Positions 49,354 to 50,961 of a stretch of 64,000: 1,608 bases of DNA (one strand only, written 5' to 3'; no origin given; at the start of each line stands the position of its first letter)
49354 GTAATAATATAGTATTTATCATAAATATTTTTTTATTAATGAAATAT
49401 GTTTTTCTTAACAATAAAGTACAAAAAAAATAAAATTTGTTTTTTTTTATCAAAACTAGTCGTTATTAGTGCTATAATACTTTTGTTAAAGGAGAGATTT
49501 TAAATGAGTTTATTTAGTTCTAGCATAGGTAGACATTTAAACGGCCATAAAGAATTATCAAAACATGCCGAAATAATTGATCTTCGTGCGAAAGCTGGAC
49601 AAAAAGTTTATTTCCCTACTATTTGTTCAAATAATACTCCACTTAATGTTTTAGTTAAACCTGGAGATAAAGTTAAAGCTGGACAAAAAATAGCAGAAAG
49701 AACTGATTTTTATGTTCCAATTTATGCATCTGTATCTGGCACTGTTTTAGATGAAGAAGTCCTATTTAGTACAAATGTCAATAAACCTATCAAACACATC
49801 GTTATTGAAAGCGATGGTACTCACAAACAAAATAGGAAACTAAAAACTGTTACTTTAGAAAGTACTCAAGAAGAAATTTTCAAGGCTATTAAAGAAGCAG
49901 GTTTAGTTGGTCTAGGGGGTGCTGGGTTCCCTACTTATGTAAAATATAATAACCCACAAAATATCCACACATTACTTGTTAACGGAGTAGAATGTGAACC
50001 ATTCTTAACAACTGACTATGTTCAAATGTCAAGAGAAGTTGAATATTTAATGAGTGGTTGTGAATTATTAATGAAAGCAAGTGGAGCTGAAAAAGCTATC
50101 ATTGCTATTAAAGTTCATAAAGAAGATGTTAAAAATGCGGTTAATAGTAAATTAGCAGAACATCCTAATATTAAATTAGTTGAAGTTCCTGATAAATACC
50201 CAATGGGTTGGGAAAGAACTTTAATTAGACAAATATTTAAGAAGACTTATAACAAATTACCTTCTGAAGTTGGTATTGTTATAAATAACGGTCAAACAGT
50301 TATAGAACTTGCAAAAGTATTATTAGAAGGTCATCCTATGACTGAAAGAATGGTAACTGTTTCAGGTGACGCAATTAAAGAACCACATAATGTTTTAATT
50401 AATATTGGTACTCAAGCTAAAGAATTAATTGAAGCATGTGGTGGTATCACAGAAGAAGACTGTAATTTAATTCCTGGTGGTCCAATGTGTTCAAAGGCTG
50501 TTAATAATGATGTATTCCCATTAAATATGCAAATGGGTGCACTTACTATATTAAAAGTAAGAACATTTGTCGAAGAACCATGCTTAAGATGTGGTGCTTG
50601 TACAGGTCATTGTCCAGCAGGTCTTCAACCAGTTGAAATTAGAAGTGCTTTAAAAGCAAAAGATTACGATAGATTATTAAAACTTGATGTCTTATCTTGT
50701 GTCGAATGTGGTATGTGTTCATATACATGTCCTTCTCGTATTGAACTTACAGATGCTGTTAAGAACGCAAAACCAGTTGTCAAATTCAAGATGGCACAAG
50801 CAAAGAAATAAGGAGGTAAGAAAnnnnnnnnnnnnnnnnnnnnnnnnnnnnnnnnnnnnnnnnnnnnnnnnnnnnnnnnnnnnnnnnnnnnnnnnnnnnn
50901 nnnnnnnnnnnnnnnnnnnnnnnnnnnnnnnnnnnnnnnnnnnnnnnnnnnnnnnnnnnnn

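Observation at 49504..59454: Rnf complex with a truncated RnfB, wired to an extracytoplasmic flavinylation toolkit: possible Rnf-based extracellular or periplasmic flavin electron transfer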

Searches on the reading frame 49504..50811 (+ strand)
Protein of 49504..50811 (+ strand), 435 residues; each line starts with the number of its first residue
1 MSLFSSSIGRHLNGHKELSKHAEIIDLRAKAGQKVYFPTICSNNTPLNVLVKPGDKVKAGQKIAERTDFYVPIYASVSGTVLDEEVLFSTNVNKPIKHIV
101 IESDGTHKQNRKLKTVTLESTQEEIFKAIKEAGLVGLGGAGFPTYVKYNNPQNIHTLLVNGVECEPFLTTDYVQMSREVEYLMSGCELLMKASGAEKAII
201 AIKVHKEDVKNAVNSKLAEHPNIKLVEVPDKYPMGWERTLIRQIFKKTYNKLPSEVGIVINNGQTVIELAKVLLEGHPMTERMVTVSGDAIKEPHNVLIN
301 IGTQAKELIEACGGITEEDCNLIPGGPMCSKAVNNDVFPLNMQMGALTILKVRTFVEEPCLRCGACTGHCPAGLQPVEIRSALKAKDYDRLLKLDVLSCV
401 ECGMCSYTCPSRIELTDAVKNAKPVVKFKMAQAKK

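Call 3: search_protein_families(library=pfam, proteins=[window:49504-50811:+], max_evalue=0.01)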
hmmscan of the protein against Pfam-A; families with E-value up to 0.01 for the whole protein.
window:49504-50811:+ (435 aa): 15 families
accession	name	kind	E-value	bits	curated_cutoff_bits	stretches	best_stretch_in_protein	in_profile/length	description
PF01512.22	Complex1_51K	-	5.9e-38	130.6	31.2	1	129-269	1-148/150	Nuo51 FMN-binding domain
PF13375.12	RnfC_N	-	1.1e-16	61.2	25.6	1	9-105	6-100/101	RnfC Barrel sandwich hybrid domain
PF10531.15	SLBB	-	2.1e-08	34.3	27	1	283-329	1-52/55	SLBB domain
PF12797.12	Fer4_2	-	6.5e-07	29.3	24.5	1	355-372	5-22/22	4Fe-4S binding domain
PF13237.11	Fer4_10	-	7.1e-07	29.5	25.5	1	357-410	6-53/53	4Fe-4S dicluster domain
PF13183.11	Fer4_8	-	2.3e-06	28.5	27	1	359-413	4-68/68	4Fe-4S dicluster domain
PF13534.11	Fer4_17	-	1.6e-05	25.8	22.2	1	360-413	2-60/61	4Fe-4S dicluster domain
PF12838.12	Fer4_7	-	1.8e-05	25.6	27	1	360-412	2-51/52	4Fe-4S dicluster domain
PF00037.32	Fer4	-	6.2e-05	23.1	21.1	0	356-373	4-21/24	4Fe-4S binding domain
PF14697.11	Fer4_21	-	7.9e-05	23.2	35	1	357-411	5-53/59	4Fe-4S dicluster domain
PF13187.11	Fer4_9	-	8.9e-05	22.9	27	1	360-412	2-50/52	4Fe-4S dicluster domain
PF12837.12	Fer4_6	-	0.00012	22.3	25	0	355-373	4-22/24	4Fe-4S binding domain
PF22461.2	SLBB_2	-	0.00047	20.6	27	0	284-322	3-41/79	SLBB domain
PF00364.28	Biotin_lipoyl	-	0.0067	16.7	22.1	0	46-65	16-35/73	Biotin-requiring enzyme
PF12800.12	Fer4_4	-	0.0086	16.8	24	0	398-410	3-15/17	4Fe-4S binding domain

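Call 4: search_protein_families(library=ncbifam, proteins=[window:49504-50811:+], max_evalue=0.01)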
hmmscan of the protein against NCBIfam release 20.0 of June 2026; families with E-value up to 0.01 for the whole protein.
window:49504-50811:+ (435 aa): 39 families (the best 25 are shown)
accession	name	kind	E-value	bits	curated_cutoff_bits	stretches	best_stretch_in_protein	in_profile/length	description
TIGR01945.1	rnfC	subfamily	2.3e-103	346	245.95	1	4-427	2-432/435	RnfABCDGE type electron transport complex subunit C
NF003454.1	PRK05035.1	equivalog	1.8e-88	297.4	345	1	2-433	2-442/556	electron transport complex subunit RsxC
TIGR04481.1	PR_assoc_PrdC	equivalog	2.5e-57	194.6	490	1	46-351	12-307/425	proline reductase-associated electron transfer protein PrdC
NF041837.1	rnfC_Methano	equivalog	2.7e-46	158.3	650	2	250-427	248-427/438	Rnf electron transport complex subunit RnfC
NF003761.0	PRK05352.1-4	equivalog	8.5e-27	93.9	450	2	48-338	45-317/449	Na(+)-translocating NADH-quinone reductase subunit A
TIGR01936.1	nqrA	equivalog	6e-19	68.3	321.05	1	46-351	40-326/446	NADH:ubiquinone reductase (Na(+)-transporting) subunit A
TIGR01959.1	nuoF_fam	equivalog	6.2e-15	54.5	558.65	1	99-219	12-136/410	NADH-quinone oxidoreductase subunit NuoF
NF010120.0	PRK13596.1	equivalog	2e-11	43.1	389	1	115-226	33-149/433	NADH-quinone oxidoreductase subunit NuoF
NF003759.0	PRK05352.1-2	equivalog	4.7e-11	42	505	1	49-326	43-303/447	Na(+)-translocating NADH-quinone reductase subunit A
NF008436.0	PRK11278.1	equivalog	7.3e-08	31.7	749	1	118-214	44-143/448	NADH-quinone oxidoreductase subunit NuoF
TIGR03290.1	CoB_CoM_SS_C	equivalog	1e-07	32.1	160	1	359-426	3-75/144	CoB--CoM heterodisulfide reductase subunit C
TIGR01971.1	NuoI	subfamily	4.6e-07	29.5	113.05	1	350-417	35-102/121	NADH-quinone oxidoreductase, chain I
NF042909.1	FMH_DH_FwdF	exception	1.1e-06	28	375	1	354-416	11-75/336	tungsten-dependent formylmethanofuran dehydrogenase subunit FwdF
NF003758.0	PRK05352.1-1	equivalog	3.6e-06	26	850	1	45-351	41-339/468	Na(+)-translocating NADH-quinone reductase subunit A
NF004536.0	PRK05888.1-1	equivalog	3.7e-06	26.4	212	1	349-418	49-119/180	NADH-quinone oxidoreductase subunit NuoI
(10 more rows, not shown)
